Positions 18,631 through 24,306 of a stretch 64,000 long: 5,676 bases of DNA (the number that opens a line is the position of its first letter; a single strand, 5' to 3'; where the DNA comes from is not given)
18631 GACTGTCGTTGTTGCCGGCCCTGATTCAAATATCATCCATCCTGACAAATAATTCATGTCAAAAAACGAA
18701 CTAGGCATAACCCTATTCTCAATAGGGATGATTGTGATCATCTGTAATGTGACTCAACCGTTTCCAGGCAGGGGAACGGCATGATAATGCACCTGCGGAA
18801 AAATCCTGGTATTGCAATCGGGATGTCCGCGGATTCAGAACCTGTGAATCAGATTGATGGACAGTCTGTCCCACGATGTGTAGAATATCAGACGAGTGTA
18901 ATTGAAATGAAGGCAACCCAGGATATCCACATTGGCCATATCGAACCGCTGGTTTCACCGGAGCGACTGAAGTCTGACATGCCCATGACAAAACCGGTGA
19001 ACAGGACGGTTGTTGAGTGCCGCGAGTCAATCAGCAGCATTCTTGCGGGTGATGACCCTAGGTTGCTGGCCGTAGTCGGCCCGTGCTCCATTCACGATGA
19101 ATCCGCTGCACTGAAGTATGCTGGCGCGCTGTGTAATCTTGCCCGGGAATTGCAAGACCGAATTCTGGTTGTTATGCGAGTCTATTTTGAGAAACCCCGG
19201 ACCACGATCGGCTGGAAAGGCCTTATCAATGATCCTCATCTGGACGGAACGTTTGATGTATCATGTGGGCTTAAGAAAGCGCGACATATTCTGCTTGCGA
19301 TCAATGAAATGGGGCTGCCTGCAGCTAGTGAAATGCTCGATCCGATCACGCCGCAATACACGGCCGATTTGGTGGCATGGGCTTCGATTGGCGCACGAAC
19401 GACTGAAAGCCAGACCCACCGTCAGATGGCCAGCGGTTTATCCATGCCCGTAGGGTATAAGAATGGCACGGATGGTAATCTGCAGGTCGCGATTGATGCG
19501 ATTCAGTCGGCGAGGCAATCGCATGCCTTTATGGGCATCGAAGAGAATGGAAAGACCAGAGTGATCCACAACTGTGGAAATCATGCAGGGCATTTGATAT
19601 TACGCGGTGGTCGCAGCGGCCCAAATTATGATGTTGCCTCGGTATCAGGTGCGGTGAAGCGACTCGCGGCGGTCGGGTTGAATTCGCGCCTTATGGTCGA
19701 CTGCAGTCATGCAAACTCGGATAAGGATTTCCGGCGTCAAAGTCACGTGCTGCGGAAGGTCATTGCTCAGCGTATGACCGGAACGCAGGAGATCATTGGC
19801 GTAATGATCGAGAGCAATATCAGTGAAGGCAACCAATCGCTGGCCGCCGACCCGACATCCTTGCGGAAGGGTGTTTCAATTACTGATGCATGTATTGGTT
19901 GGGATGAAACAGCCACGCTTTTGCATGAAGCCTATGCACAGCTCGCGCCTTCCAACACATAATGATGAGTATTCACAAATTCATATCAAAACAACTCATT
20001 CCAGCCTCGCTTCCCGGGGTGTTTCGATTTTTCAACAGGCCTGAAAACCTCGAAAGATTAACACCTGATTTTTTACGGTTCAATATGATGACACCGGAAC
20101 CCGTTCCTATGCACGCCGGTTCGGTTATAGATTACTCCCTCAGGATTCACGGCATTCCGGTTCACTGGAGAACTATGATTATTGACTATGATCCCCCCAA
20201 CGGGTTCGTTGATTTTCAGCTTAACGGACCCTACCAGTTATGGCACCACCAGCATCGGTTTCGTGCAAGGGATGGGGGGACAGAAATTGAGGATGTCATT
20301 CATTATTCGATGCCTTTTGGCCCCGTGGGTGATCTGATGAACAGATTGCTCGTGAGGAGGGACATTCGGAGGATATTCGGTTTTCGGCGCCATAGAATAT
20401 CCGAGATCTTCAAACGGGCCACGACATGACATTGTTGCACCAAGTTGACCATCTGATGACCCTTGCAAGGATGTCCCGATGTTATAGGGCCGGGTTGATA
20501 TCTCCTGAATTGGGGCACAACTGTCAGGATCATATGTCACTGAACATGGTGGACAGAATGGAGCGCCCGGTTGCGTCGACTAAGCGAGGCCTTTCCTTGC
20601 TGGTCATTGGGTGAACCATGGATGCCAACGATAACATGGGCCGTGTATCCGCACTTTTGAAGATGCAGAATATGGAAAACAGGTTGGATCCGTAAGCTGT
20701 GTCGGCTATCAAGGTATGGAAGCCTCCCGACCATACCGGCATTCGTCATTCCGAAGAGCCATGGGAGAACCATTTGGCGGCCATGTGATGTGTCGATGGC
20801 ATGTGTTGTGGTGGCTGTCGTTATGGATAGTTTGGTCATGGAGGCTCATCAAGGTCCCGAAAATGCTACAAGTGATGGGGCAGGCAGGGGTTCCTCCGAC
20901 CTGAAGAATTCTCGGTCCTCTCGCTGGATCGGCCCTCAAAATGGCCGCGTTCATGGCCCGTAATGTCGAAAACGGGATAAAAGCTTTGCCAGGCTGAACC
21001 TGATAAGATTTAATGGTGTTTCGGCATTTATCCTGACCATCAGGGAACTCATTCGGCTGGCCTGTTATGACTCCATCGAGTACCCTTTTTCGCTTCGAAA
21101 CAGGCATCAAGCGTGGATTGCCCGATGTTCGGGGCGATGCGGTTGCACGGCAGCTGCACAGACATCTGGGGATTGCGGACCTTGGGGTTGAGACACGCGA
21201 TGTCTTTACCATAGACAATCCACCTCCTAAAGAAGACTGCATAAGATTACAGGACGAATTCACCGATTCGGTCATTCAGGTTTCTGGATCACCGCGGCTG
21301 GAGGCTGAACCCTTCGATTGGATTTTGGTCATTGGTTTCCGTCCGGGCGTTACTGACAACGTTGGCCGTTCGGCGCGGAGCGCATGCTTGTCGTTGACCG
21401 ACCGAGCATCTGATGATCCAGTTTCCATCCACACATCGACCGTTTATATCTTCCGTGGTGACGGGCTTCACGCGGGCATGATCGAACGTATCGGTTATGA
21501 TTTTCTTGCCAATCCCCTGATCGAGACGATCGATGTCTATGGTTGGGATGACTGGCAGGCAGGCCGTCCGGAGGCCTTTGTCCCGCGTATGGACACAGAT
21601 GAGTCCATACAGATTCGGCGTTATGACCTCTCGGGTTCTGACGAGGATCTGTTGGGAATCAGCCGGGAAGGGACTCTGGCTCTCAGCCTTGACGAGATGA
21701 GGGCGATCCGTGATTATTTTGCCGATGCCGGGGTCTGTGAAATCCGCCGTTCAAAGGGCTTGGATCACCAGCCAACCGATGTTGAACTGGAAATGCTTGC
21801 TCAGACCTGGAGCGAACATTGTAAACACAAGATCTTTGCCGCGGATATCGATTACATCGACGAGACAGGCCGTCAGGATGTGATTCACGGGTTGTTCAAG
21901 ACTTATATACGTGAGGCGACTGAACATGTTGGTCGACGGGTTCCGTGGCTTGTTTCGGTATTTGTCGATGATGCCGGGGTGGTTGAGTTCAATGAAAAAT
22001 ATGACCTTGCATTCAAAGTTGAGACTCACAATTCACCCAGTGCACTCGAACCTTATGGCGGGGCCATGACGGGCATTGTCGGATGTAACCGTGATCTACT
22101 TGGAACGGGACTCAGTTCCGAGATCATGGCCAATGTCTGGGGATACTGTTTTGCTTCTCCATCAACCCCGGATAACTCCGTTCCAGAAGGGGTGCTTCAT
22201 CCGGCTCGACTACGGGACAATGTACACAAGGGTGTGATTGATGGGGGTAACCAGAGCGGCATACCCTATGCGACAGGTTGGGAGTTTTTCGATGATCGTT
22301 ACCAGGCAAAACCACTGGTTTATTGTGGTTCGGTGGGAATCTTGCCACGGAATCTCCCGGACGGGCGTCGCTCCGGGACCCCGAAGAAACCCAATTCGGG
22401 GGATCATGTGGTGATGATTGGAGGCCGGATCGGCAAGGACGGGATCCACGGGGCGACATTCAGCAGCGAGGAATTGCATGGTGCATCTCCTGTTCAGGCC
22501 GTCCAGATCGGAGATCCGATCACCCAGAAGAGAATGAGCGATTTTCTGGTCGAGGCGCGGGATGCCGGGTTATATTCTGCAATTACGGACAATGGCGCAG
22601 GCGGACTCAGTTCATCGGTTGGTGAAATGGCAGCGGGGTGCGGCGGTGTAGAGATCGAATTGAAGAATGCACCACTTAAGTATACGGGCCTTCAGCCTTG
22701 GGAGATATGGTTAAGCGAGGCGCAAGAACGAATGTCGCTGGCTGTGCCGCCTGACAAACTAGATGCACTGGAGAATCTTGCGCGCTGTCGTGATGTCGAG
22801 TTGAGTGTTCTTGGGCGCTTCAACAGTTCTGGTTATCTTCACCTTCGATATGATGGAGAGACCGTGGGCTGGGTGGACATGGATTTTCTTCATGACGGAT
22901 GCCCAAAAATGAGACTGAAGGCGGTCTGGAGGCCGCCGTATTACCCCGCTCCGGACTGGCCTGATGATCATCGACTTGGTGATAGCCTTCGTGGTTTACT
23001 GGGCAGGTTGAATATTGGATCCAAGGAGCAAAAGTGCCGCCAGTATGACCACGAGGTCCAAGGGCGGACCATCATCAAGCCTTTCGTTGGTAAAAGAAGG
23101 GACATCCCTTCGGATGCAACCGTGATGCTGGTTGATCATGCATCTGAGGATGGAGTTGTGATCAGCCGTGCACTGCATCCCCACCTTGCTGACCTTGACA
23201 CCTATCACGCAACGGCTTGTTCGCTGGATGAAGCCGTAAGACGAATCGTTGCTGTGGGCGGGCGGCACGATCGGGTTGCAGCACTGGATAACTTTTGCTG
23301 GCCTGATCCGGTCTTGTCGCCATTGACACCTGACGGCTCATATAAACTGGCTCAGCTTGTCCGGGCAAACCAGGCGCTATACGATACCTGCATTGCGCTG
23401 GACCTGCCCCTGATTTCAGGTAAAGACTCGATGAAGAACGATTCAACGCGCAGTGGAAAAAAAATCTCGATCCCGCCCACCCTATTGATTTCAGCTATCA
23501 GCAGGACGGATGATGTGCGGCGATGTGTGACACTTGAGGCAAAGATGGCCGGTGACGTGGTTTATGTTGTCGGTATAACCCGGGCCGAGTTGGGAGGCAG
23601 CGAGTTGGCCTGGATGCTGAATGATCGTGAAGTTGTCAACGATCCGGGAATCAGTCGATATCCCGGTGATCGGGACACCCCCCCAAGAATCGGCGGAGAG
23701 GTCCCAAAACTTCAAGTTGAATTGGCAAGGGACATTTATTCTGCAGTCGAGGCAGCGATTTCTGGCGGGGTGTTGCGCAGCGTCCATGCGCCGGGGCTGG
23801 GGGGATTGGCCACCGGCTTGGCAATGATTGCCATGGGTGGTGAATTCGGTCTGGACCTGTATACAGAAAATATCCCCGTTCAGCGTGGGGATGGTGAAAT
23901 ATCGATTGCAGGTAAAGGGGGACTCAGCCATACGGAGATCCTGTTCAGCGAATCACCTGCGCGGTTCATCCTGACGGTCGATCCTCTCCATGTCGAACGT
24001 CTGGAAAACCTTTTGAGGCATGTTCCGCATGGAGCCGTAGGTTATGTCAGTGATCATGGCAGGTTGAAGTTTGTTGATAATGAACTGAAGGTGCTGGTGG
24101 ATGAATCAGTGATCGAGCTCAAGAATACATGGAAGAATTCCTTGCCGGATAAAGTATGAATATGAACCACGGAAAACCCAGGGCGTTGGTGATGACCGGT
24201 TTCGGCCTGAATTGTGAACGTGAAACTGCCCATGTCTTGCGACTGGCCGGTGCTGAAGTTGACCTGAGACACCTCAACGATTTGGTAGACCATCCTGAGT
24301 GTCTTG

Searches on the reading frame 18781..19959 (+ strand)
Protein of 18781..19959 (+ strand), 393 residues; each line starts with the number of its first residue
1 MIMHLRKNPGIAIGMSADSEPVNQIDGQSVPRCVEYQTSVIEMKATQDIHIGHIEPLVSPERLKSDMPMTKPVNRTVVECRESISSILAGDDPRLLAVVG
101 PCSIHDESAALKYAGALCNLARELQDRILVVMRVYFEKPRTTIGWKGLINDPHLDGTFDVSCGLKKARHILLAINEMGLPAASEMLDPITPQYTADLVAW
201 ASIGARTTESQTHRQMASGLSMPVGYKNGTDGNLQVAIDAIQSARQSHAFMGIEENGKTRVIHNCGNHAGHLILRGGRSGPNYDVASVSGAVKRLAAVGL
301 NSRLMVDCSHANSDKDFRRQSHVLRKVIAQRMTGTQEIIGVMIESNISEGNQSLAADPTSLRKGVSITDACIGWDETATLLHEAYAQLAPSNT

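Call 96: search_protein_families(library=pfam, proteins=[window:18781-19959:+], max_evalue=0.0001)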
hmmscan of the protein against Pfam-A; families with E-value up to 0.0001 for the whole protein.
window:18781-19959:+ (393 aa): 1 family
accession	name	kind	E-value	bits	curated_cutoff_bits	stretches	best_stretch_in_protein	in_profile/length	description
PF00793.26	DAHP_synth_1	-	1.3e-83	280.5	25.5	1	86-380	9-268/270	DAHP synthetase I family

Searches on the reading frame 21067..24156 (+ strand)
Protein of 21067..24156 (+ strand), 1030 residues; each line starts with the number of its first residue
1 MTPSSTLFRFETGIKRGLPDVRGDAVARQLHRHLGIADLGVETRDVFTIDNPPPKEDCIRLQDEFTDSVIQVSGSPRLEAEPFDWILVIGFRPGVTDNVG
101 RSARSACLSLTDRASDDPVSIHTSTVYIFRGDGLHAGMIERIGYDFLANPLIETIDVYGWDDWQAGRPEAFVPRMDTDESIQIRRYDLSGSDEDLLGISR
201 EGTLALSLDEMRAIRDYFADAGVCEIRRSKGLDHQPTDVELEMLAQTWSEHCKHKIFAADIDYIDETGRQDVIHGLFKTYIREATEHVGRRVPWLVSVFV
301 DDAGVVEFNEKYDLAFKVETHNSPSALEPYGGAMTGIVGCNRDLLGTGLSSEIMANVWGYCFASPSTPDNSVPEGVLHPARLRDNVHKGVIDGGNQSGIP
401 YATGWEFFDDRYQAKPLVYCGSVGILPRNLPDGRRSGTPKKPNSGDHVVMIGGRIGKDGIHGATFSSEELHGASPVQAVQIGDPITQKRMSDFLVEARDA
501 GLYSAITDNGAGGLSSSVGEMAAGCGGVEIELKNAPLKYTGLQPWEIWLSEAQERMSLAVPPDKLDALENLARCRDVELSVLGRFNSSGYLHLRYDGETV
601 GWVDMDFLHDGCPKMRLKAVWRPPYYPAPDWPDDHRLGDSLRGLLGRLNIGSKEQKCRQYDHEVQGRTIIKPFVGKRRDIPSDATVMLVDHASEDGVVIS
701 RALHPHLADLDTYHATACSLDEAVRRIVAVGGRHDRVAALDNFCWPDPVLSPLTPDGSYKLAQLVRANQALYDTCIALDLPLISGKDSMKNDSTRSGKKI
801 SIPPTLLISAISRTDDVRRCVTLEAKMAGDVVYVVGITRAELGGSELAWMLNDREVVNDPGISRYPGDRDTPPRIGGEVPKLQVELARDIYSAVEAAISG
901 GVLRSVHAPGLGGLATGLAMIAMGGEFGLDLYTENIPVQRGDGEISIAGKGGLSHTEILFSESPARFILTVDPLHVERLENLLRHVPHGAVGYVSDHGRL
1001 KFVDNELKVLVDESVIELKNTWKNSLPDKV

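Call 95: search_protein_families(library=pfam, proteins=[window:21067-24156:+], max_evalue=0.0001)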
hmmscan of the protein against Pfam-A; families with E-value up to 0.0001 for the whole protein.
window:21067-24156:+ (1030 aa): 3 families
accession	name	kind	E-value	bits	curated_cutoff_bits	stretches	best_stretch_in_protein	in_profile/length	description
PF02769.27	AIRS_C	-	1.3e-34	120.1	23.1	2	444-593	2-153/156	AIR synthase related protein, C-terminal domain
PF18072.6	FGAR-AT_linker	-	1.1e-18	67.9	26.6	1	198-255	4-50/50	Formylglycinamide ribonucleotide amidotransferase linker domain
PF00586.29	AIRS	-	1.1e-15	58.5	24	1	301-425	2-111/112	AIR synthase related protein, N-terminal domain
